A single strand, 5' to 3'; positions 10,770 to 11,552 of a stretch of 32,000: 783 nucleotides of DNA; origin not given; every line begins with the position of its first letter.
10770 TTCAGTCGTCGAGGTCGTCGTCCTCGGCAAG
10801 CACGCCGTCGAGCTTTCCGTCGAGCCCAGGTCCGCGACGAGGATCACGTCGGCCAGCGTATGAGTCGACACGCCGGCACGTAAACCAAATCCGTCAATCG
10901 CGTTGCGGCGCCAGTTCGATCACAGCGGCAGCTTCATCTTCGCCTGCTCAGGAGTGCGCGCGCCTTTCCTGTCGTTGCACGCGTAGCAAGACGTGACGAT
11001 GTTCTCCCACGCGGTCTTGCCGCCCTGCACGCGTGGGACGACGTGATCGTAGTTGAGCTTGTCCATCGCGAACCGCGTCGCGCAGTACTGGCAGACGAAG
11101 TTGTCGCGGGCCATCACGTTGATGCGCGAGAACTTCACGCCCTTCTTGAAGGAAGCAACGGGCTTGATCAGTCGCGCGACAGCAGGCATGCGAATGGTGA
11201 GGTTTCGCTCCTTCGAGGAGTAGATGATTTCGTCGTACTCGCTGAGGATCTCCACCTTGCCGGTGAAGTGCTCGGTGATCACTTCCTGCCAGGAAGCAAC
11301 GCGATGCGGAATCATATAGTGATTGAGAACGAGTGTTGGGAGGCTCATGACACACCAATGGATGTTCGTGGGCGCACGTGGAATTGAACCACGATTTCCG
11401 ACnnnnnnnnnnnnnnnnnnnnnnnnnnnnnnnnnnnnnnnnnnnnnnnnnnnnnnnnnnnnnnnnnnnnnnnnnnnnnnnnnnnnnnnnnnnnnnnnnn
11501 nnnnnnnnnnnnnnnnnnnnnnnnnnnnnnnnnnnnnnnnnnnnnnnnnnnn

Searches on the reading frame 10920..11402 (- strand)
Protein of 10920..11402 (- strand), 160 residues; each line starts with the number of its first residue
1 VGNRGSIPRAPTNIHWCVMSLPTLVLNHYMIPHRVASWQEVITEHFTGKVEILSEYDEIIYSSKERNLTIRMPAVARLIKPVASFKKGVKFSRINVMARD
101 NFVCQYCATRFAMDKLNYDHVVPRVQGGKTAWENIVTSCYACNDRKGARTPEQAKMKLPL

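Call 35: search_protein_families(library=pfam, proteins=[window:10920-11402:-], max_evalue=0.001)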
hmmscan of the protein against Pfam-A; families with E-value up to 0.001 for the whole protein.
window:10920-11402:- (160 aa): 2 families
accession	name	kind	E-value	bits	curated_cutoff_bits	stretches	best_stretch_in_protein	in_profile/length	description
PF14279.12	HNH_5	-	2.2e-15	56.8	27.5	1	104-158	1-55/56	HNH endonuclease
PF01844.29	HNH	-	5.8e-14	52.4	21.4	1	104-149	1-47/47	HNH endonuclease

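Call 78: search_protein_families(library=phrogs, proteins=[window:10920-11402:-], max_evalue=0.01)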
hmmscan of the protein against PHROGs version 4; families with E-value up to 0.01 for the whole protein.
window:10920-11402:- (160 aa): 29 families (the best 25 are shown)
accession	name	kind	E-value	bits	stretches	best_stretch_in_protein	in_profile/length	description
phrog_16726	-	DNA, RNA and nucleotide metabolism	3.4e-25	90.4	1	23-158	30-152/308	HNH endonuclease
phrog_8660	-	DNA, RNA and nucleotide metabolism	2.1e-15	58.3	1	86-153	109-183/196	HNH endonuclease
phrog_589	-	DNA, RNA and nucleotide metabolism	2.1e-13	51.4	1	94-154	84-146/179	HNH endonuclease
phrog_14314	-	DNA, RNA and nucleotide metabolism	6.7e-13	50.5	1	92-152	7-67/252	HNH endonuclease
phrog_2118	-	DNA, RNA and nucleotide metabolism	1e-12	49.2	1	82-154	157-229/301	HNH endonuclease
phrog_5718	-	DNA, RNA and nucleotide metabolism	6.7e-12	46.1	1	93-156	120-183/394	HNH endonuclease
phrog_2214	-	DNA, RNA and nucleotide metabolism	2.1e-11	44.6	1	92-151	184-241/429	HNH endonuclease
phrog_16986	-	unknown function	6.9e-11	43.2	1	90-149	9-68/248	-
phrog_144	-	DNA, RNA and nucleotide metabolism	3.6e-10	40.8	1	93-151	76-137/175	HNH endonuclease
phrog_333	-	DNA, RNA and nucleotide metabolism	7.2e-10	40.2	1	92-157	24-89/138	HNH endonuclease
phrog_6050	-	DNA, RNA and nucleotide metabolism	5.9e-09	36.2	1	85-151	293-362/402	HNH endonuclease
phrog_1035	-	DNA, RNA and nucleotide metabolism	6.4e-09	37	1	84-155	135-219/271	endonuclease VII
phrog_338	-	DNA, RNA and nucleotide metabolism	1.8e-08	35.2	1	91-155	194-269/340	HNH endonuclease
phrog_1271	-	DNA, RNA and nucleotide metabolism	7.2e-08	33.2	1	91-152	256-321/361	HNH endonuclease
phrog_9545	-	DNA, RNA and nucleotide metabolism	7.4e-08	33.3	1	93-152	102-170/206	HNH endonuclease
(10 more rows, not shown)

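Call 105: search_protein_families(library=padloc, proteins=[window:10920-11402:-], max_evalue=0.001)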
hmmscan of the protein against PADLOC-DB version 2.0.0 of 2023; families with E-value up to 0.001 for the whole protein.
window:10920-11402:- (160 aa): 12 families
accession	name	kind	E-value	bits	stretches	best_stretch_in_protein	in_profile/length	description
PDLC00315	PtuB1|PtuB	-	2.2e-09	35.4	1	103-159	32-89/227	Unknown function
PDLC03478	REase_II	-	1.3e-05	23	1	83-146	91-158/219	Type II restriction enzyme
PDLC00337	PtuB1|PtuB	-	2.4e-05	22.3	1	103-156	58-114/216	Unknown function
PDLC03418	REase_II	-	2.7e-05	21.5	1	96-146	319-369/372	Type II restriction enzyme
PDLC02859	DpdF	-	4.9e-05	20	1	96-144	2-50/545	DpdF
PDLC00345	PtuB1|PtuB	-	5.4e-05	20.8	1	96-151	46-106/223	Unknown function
PDLC04251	PDC-M01B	-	0.00016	19.2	1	93-155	92-151/279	-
PDLC00325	PtuB1|PtuB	-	0.00019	19.2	1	98-152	48-107/213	Unknown function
PDLC04248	PDC-M01B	-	0.00037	18.5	1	98-155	31-87/216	-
PDLC00314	PtuB1|PtuB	-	0.00055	18.1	1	95-141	40-88/156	Unknown function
PDLC04264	PDC-M01B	-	0.00069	17.5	0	99-155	98-153/282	-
PDLC04262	PDC-M01B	-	0.00077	17.3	0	94-157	73-134/259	-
